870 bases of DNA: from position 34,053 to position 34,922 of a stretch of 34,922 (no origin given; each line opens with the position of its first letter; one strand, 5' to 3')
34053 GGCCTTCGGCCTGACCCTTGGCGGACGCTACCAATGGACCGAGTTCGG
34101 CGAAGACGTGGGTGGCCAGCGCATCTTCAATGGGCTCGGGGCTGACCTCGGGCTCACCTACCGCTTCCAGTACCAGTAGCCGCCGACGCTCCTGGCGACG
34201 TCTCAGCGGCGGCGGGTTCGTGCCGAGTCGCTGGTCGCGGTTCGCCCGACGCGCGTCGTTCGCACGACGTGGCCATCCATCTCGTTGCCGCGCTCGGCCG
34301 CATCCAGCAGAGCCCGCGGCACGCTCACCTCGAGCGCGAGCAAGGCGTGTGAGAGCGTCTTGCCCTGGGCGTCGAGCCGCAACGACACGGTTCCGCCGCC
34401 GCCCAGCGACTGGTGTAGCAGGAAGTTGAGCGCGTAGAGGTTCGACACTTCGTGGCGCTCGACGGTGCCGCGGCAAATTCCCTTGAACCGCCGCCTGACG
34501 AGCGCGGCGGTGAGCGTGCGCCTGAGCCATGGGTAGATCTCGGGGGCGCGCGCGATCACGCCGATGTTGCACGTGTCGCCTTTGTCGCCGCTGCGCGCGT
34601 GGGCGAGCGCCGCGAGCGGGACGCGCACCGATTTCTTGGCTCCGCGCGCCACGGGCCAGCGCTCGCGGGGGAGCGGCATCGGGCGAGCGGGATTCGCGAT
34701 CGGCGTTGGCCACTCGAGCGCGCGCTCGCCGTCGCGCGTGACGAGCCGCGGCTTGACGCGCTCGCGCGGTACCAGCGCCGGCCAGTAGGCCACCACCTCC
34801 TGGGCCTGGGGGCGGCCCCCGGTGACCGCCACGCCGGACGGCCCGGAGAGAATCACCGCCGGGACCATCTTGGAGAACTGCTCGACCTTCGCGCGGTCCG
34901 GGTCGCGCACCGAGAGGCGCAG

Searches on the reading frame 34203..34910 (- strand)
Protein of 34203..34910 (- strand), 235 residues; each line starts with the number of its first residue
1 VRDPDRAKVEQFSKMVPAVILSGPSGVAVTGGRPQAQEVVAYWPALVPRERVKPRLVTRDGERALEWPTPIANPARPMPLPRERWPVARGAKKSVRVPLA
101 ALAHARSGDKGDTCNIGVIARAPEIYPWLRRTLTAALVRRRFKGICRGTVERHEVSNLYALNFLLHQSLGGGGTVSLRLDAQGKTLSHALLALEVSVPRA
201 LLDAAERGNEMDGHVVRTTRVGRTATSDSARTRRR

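Call 65: search_protein_families(library=pfam, proteins=[window:34203-34910:-], max_evalue=0.00001)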
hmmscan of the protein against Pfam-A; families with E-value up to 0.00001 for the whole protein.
window:34203-34910:- (235 aa): 2 families
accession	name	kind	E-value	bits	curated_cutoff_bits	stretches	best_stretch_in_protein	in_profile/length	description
PF23544.1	AtuA_ferredoxin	-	5.4e-30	104.4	27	1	97-195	1-112/113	AtuA ferredoxin-like domain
PF07287.17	AtuA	-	9.1e-06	25.2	22.8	0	2-56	381-435/437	Acyclic terpene utilisation family protein AtuA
